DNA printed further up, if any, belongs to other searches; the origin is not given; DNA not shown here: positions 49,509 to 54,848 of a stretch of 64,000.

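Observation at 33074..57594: T7SSb-like secretion locus with EssC, YukD and WXG100 but no recognisable EssA, EssB or EsaA; FHA, LytTR, kinase and pseudo-protease genes occupy the operon instead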

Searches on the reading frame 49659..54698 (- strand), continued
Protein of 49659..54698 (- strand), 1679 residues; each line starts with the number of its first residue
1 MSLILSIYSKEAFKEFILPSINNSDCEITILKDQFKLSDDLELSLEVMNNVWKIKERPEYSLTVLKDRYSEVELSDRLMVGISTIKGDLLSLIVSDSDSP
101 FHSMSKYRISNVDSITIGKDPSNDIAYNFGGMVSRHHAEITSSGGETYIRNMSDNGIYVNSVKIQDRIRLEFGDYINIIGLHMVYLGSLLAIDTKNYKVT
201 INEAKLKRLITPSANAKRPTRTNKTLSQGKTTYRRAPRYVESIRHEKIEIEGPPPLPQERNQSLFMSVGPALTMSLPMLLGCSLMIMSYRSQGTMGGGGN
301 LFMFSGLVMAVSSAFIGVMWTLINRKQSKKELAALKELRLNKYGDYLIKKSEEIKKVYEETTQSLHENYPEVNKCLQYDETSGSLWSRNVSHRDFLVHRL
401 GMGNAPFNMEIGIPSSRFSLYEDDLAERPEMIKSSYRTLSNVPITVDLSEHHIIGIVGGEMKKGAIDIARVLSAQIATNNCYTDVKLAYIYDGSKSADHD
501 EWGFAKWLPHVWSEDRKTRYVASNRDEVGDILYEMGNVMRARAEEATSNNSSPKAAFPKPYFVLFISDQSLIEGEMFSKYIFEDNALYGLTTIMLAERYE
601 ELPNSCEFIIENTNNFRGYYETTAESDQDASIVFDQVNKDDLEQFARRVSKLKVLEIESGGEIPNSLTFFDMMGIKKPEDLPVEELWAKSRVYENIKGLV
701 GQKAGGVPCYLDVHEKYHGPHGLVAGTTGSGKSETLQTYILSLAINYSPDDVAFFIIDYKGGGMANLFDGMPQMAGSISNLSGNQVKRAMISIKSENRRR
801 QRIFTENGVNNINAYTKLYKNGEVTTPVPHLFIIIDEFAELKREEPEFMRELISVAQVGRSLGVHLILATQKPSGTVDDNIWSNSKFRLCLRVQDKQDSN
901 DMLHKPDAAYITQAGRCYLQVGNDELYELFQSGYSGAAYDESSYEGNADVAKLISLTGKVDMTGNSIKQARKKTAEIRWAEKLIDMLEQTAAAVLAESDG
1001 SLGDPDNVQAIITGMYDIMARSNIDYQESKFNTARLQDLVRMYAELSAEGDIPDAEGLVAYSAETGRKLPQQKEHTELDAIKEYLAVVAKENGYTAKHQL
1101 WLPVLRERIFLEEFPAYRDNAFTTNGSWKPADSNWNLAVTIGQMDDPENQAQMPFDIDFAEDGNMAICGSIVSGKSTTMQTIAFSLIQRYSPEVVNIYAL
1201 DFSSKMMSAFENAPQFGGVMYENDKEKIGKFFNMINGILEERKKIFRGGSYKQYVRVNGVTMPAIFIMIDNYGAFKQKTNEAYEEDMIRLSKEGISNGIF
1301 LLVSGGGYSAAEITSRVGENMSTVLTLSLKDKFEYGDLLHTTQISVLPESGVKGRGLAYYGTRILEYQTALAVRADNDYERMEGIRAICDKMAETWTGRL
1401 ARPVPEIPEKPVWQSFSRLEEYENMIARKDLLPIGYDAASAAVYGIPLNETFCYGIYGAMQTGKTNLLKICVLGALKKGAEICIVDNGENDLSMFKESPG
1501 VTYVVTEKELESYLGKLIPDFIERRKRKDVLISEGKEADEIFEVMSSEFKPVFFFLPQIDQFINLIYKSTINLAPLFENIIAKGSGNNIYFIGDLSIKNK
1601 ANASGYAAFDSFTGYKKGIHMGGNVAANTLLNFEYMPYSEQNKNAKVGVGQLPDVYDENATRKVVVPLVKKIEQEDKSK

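Call 38: search_solved_structures(query=window:49659-54698:-, max_evalue=0.00001)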
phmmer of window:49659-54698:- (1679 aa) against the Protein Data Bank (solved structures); distinct sequences matched with E-value up to 0.00001: 14.
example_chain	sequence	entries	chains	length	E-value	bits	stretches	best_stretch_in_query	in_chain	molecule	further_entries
9qks_G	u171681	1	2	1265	2.5e-137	462.4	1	220-989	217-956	ESX secretion system protein YukB,Green fluorescent protein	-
4nh0_A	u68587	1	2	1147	8.2e-68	232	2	462-942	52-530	Cell divisionFtsK/SpoIIIE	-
7b9f_C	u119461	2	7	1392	5.7e-49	169.6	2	279-949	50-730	EccC5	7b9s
7np7_C1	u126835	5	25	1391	1.1e-46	161.9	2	237-925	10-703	ESX-5 secretion system protein EccC5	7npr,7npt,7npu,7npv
4lya_A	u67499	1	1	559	2.3e-30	107.9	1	1138-1529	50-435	Uncharacterized protein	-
5fv0_A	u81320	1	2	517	2.3e-30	107.8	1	1138-1529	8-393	ESX secretion system protein EccC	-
4n1a_A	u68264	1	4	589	7.5e-29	102.9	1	1095-1477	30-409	Cell divisionFtsK/SpoIIIE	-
2ius_A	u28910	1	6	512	4.1e-18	67.3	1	699-912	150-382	DNA TRANSLOCASE FTSK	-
2iuu_A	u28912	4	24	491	8.9e-18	66.1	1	700-915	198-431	DNA TRANSLOCASE FTSK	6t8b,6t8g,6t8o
2iut_A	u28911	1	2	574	1.5e-17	65.4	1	699-915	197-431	DNA TRANSLOCASE FTSK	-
9jv8_A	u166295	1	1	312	9.4e-16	59.4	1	724-888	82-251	ESX-1 secretion system protein EccCb1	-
6o1w_A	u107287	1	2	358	6.8e-12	46.6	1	654-926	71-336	DNA translocase coupling protein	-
6o1x_A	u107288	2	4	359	6.9e-12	46.6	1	654-926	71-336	DNA translocase coupling protein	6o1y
6o1z_A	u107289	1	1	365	7.2e-12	46.6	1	654-926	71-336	DNA translocase coupling protein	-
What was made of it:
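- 49659..54698 (-): EssC-type ATPase (TsxC), 1679 aa: tandem N-terminal FHA domains, two TM helices, three P-loop domains. Best PDB sequence match is YukB 9qks (call 38).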

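Call 40: find_related_loci(query=A3, collection=genome_contigs, flank=10000)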
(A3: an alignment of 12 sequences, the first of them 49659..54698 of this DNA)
Query A3 (1679 aa) in genome_contigs; peptide patterns used: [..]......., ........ (x = any residue, [..] = any of these).
458 stretches matched a pattern; 442 encode a relative of the query (tblastn E <= 1e-3); the best 80 are kept; 80 distinct loci.
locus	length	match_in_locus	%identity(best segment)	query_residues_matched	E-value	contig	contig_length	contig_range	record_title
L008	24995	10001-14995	67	1-1670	0e+0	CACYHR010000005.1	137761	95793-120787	MAG: uncultured Clostridiales bacterium isolate RUG11951 genome assembly, contig: RUG11951_asm_5, whole genome shotgun s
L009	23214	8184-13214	66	1-1679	0e+0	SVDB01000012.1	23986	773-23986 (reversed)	MAG: Clostridiales bacterium isolate SIG269 NODE_898_length_23986_cov_14.484671, whole genome shotgun sequence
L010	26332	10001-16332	92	1-1679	0e+0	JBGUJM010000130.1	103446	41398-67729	MAG: Anaerovoracaceae bacterium isolate ruminal_MAG_303 ruminal_MAG_303_contig_0130, whole genome shotgun sequence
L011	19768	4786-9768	57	1-1671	0e+0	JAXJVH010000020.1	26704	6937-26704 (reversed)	MAG: Acutalibacteraceae bacterium isolate DOME_MAG_559 559_C0109_k141_164548, whole genome shotgun sequence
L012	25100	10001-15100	56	1-1671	0e+0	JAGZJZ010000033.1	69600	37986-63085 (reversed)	MAG: Clostridiales bacterium isolate L3_133_000G1_dasL3_133_000G1_concoct_15 L3_133_000G1_scaffold_366, whole genome sho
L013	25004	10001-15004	56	1-1676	0e+0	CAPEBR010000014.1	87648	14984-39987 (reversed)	MAG TPA_asm: uncultured Dorea sp. isolate MGBC130654 genome assembly, contig: MGBC130654.14, whole genome shotgun sequen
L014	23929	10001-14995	56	1-1674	0e+0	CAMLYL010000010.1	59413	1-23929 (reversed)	MAG: uncultured Lachnospiraceae bacterium isolate ERR4303222_bin.74_MetaWRAP_v1.1_MAG genome assembly, contig: NODE_462_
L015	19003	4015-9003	56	1-1671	0e+0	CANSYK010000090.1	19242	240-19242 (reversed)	MAG TPA_asm: uncultured bacterium isolate SRR13428092_bin.28_metawrap_v1.3_MAG genome assembly, contig: NODE.1450_length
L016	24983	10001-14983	55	1-1673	0e+0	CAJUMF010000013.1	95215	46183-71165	MAG TPA_asm: uncultured Dorea sp. isolate MGBC161213 genome assembly, contig: MGBC161213.13, whole genome shotgun sequen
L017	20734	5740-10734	55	1-1671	0e+0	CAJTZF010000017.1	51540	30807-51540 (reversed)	MAG TPA_asm: uncultured Eubacterium sp. isolate MGBC122214 genome assembly, contig: MGBC122214.17, whole genome shotgun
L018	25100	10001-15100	56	1-1671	0e+0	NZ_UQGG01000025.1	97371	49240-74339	Uncultured Robinsoniella sp. isolate UMGS248, whole genome shotgun sequence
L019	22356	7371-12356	54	1-1671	0e+0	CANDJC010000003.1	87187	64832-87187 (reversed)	MAG TPA_asm: uncultured Eubacterium sp. isolate ERR6760055_bin.50_metawrap_v1.3_MAG genome assembly, contig: ERZ12802732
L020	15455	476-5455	54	1-1671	0e+0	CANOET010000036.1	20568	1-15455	MAG TPA_asm: uncultured Eubacterium sp. isolate SRR19759455_bin.86_metawrap_v1.3_MAG genome assembly, contig: NODE.4213_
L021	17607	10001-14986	53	1-1671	0e+0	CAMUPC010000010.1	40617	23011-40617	MAG TPA_asm: uncultured Eubacterium sp. isolate SRR14038236_bin.36_metawrap_v1.3_MAG genome assembly, contig: NODE.1550_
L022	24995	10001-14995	53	1-1671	0e+0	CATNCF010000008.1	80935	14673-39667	MAG TPA_asm: uncultured Lachnospiraceae bacterium isolate MGG19816_1680015490 genome assembly, contig: ERR899284_288, wh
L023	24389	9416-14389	55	1-1671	0e+0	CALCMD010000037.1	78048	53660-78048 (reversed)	MAG TPA_asm: uncultured Lachnospiraceae bacterium isolate ERR732779_bin.4_CONCOCT_v1.1_MAG genome assembly, contig: ERZ8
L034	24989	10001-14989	50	1-1671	0e+0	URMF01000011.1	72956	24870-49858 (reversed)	uncultured Clostridiales bacterium isolate UMGS1135 genome assembly, contig: NODE_79_length_72956_cov_6.074635, whole ge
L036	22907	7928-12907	49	1-1671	0e+0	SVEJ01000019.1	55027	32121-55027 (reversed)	MAG: Lachnospiraceae bacterium isolate SIG303 NODE_13776_length_55027_cov_6.183643, whole genome shotgun sequence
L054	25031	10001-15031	67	1-1679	0e+0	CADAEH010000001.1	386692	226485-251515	MAG: uncultured Clostridiales bacterium isolate RUG13222 genome assembly, contig: RUG13222_asm_1, whole genome shotgun s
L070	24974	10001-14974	48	1-1667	0e+0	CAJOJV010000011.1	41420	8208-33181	uncultured Eubacterium sp. isolate Red_deer_4_mag_74 genome assembly, contig: scaffold_1412, whole genome shotgun sequen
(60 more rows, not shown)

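Call 88: search_protein_families(library=pfam, proteins=[L034:1876-7581:+, L070:1075-9237:+, L036:942-7301:+, L023:4532-9208:+], max_evalue=0.001)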
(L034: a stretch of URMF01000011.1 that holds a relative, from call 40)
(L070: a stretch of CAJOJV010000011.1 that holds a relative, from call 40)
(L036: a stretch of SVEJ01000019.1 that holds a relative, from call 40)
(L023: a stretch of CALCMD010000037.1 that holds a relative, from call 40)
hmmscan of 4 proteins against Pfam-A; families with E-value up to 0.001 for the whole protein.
L034:1876-7581:+ (1901 aa): 5 families
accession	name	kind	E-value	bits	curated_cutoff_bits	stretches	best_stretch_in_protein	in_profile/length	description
PF19077.6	Big_13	-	1.3e-19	71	27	2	1436-1511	29-101/102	Bacterial Ig-like domain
PF12245.14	Big_3_2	-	8.8e-10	39.3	23.3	0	1551-1610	60-116/122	Bacterial Ig-like domain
PF13750.12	Big_3_3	-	3.9e-08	33.5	27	1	1481-1613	12-145/157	Bacterial Ig-like domain (group 3)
PF13754.12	Big_3_4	-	4.4e-08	33.4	27.3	0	1469-1501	19-51/106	Domain of unknown function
PF15418.12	DUF4625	-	8e-06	26.6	27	0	1703-1736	93-124/131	Domain of unknown function (DUF4625)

L070:1075-9237:+ (2720 aa): 0 families

L036:942-7301:+ (2119 aa): 5 families
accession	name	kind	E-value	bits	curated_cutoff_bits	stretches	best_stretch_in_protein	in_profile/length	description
PF19077.6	Big_13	-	2.9e-11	44.2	27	1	1658-1734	28-101/102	Bacterial Ig-like domain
PF13750.12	Big_3_3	-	6.5e-06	26.3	27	1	1706-1836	14-145/157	Bacterial Ig-like domain (group 3)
PF13754.12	Big_3_4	-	2.7e-05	24.4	27.3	0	1693-1723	20-50/106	Domain of unknown function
PF18981.6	InlK_D3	-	6e-05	23.5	25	0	1185-1227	25-67/75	Internalin K domain (D3/D4)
PF02368.24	Big_2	-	0.00063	20.1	22.8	1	176-209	37-70/79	Bacterial Ig-like domain (group 2)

L023:4532-9208:+ (1558 aa): 4 families
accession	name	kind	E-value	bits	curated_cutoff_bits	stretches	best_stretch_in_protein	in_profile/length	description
PF19077.6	Big_13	-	2.6e-17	63.6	27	1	1237-1270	65-100/102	Bacterial Ig-like domain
PF13750.12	Big_3_3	-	1.2e-10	41.7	27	0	1047-1150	35-140/157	Bacterial Ig-like domain (group 3)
PF12245.14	Big_3_2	-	1.5e-06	28.8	23.3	0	1242-1265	90-115/122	Bacterial Ig-like domain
PF07495.19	Y_Y_Y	-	2.6e-06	27.7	26.6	0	1115-1149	21-55/65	Y_Y_Y domain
